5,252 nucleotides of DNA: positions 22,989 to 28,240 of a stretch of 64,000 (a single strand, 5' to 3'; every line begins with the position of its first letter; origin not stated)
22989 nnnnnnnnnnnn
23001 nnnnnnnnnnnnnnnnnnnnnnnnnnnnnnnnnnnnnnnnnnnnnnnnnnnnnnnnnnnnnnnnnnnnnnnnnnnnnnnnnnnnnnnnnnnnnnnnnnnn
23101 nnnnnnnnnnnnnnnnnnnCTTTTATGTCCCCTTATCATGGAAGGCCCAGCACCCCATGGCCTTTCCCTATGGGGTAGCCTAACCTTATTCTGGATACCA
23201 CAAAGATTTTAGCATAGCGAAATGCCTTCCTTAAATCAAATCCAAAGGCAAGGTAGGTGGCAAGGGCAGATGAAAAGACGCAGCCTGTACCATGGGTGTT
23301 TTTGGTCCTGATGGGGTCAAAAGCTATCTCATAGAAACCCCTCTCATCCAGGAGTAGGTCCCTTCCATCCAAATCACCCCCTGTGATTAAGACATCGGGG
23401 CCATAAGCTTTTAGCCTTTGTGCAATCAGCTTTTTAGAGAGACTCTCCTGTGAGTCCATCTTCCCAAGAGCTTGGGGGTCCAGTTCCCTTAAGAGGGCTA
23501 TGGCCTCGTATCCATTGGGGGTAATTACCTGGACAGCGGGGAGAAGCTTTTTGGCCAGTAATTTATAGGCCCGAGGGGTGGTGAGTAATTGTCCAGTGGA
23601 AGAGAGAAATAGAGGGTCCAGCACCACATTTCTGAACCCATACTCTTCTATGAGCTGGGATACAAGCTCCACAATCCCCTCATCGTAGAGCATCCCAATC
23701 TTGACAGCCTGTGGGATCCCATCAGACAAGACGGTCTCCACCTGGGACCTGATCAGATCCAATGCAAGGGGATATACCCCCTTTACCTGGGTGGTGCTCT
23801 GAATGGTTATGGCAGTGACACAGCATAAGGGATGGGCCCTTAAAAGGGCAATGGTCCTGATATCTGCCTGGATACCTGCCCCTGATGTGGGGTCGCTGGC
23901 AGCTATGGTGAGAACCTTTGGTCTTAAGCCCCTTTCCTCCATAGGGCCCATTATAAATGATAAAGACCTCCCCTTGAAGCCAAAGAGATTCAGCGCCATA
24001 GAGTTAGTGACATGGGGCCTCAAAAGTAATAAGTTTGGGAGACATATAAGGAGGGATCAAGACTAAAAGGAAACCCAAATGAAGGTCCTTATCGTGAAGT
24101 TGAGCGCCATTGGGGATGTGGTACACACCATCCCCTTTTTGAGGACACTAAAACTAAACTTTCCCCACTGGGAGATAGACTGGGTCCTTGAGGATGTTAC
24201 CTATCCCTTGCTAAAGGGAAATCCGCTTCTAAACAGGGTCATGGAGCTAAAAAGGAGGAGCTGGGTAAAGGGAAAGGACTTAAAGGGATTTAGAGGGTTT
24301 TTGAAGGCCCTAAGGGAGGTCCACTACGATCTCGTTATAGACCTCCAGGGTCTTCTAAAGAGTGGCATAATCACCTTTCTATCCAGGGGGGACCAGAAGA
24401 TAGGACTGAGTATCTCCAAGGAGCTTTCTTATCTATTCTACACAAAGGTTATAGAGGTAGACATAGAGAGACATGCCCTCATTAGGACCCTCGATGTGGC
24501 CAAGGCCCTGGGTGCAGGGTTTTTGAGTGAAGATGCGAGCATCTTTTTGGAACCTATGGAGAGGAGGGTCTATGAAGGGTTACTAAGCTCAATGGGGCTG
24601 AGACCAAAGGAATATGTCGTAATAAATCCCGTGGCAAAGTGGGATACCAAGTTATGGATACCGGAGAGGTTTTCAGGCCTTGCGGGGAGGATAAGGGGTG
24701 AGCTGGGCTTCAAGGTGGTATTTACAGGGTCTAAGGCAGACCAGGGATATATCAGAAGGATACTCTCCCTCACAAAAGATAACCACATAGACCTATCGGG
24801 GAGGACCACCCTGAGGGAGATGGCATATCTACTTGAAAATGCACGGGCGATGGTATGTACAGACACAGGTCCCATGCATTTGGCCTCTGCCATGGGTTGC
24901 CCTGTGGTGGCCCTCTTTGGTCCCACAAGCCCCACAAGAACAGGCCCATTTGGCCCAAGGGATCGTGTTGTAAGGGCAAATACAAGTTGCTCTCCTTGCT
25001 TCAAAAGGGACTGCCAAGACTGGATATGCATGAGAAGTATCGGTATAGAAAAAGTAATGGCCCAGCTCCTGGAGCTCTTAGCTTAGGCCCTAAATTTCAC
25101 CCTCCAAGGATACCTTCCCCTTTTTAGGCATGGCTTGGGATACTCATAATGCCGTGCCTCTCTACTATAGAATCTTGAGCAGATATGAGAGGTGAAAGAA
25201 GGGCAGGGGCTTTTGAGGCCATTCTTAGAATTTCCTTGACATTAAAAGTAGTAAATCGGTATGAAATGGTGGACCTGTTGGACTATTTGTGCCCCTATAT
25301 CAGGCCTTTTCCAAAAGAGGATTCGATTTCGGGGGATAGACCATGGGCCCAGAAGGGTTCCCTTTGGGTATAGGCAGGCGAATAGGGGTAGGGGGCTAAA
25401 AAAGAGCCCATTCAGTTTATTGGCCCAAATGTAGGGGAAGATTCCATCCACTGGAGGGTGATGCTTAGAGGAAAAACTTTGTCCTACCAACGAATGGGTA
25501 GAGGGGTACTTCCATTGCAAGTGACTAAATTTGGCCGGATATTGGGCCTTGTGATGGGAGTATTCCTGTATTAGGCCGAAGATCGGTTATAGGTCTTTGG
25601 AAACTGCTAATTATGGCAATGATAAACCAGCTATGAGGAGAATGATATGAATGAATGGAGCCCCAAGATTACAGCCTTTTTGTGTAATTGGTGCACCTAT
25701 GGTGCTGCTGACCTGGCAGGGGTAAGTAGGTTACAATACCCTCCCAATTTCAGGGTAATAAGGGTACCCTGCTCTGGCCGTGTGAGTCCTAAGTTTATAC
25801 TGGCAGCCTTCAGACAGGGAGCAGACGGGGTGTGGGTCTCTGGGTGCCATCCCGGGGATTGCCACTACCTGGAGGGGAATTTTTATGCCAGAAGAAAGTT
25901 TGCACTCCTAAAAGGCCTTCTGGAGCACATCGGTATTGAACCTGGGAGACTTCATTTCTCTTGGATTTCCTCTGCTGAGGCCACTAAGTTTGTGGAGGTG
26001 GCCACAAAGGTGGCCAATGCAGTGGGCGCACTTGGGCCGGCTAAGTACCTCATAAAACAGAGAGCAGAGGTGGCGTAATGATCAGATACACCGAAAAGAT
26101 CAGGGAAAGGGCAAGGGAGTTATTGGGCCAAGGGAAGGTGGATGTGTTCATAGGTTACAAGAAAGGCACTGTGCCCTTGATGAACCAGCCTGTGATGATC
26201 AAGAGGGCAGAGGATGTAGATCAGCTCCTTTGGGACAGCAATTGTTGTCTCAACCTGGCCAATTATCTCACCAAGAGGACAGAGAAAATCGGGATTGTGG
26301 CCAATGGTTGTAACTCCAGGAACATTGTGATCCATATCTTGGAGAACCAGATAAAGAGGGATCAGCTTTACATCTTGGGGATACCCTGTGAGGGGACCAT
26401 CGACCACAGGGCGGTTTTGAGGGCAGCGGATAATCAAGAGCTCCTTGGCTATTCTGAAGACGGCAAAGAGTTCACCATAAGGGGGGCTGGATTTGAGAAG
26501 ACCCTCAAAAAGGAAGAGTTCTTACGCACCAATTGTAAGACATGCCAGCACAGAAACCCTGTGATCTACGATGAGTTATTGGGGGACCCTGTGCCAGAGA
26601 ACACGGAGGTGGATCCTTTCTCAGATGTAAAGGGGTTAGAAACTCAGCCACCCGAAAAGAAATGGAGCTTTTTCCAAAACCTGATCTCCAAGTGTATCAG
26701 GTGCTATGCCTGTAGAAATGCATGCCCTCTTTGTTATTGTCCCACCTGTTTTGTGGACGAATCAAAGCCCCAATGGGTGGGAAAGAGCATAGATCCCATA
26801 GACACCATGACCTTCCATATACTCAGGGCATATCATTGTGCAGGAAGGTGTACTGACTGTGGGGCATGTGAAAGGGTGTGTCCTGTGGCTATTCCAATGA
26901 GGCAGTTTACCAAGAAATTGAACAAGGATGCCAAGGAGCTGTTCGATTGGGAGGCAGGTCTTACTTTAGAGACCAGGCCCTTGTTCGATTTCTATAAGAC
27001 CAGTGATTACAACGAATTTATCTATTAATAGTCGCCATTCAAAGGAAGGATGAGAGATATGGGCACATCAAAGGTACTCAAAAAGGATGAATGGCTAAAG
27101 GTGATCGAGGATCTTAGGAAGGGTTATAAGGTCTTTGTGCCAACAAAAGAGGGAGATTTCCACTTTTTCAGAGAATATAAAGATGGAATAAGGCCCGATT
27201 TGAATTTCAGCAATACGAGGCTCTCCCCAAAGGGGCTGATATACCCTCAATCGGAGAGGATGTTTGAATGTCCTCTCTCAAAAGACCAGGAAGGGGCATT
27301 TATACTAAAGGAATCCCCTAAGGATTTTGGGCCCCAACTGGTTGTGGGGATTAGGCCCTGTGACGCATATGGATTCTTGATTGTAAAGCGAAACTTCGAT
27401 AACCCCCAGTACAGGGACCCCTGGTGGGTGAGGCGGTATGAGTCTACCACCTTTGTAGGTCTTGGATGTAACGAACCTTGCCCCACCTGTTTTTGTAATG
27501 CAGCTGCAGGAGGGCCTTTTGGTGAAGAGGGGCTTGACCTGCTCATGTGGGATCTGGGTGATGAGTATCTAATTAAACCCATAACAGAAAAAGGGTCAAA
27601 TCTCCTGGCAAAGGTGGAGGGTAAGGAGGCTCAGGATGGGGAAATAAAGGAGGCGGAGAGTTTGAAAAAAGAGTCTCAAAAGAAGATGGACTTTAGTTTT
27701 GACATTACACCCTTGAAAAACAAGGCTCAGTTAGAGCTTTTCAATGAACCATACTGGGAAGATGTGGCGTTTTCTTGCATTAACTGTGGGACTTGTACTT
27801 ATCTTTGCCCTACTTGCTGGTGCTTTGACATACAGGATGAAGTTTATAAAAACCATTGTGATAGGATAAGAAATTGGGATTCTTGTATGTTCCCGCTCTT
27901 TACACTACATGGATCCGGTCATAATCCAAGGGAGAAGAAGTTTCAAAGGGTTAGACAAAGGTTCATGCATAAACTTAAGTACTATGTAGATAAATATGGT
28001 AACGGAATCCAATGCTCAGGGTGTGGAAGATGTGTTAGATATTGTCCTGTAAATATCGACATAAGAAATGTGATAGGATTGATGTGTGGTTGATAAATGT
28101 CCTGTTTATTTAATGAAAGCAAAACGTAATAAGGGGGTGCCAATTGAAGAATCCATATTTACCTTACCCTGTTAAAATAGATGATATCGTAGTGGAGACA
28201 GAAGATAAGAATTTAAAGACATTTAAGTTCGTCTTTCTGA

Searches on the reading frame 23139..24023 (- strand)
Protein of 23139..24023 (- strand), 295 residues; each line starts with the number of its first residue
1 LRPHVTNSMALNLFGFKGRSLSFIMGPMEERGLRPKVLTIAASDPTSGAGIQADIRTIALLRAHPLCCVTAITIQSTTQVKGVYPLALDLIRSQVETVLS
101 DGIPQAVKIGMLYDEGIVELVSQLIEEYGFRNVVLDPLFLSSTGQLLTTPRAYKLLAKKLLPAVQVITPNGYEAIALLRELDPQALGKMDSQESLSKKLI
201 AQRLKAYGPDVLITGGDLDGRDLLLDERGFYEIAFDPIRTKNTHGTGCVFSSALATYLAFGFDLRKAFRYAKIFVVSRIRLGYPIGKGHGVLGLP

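Call 64: search_protein_families(library=pfam, proteins=[window:23139-24023:-], max_evalue=0.00001)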
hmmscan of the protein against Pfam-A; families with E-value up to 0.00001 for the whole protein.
window:23139-24023:- (295 aa): 1 family
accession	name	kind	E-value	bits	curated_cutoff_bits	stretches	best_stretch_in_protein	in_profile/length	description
PF08543.17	Phos_pyr_kin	-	1e-65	222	27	1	44-291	1-244/246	Phosphomethylpyrimidine kinase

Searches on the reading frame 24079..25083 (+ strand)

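Call 64: search_protein_families(library=pfam, proteins=[window:24079-25083:+], max_evalue=0.00001)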
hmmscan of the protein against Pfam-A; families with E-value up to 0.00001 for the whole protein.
window:24079-25083:+ (335 aa): 1 family
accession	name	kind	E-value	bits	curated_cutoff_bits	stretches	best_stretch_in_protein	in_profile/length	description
PF01075.23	Glyco_transf_9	-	4.1e-51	174.1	22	1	74-313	4-242/247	Glycosyltransferase family 9 (heptosyltransferase)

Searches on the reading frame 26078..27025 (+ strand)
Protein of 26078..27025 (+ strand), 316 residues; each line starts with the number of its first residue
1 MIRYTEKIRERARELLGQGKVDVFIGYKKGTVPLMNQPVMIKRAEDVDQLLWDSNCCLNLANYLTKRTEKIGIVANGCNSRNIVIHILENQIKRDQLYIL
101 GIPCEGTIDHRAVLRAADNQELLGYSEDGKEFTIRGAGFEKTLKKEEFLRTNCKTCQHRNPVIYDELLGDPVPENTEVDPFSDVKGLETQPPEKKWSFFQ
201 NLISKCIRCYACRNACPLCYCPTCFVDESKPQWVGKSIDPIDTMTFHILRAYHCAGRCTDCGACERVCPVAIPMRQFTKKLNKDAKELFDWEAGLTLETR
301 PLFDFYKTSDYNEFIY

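Call 64: search_protein_families(library=pfam, proteins=[window:26078-27025:+], max_evalue=0.00001)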
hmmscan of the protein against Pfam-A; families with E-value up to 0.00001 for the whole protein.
window:26078-27025:+ (316 aa): 1 family
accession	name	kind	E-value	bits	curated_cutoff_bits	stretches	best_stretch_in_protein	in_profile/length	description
PF13183.11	Fer4_8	-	4.4e-06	27.6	27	0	204-272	3-68/68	4Fe-4S dicluster domain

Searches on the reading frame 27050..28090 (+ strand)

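Call 64: search_protein_families(library=pfam, proteins=[window:27050-28090:+], max_evalue=0.00001)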
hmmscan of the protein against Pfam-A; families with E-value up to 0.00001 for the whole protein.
window:27050-28090:+ (347 aa): 2 families
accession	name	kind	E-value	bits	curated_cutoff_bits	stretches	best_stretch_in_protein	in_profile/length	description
PF17179.9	Fer4_22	-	3e-33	115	27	1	242-336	1-95/95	4Fe-4S dicluster domain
PF13183.11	Fer4_8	-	2.1e-06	28.6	27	0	314-336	46-68/68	4Fe-4S dicluster domain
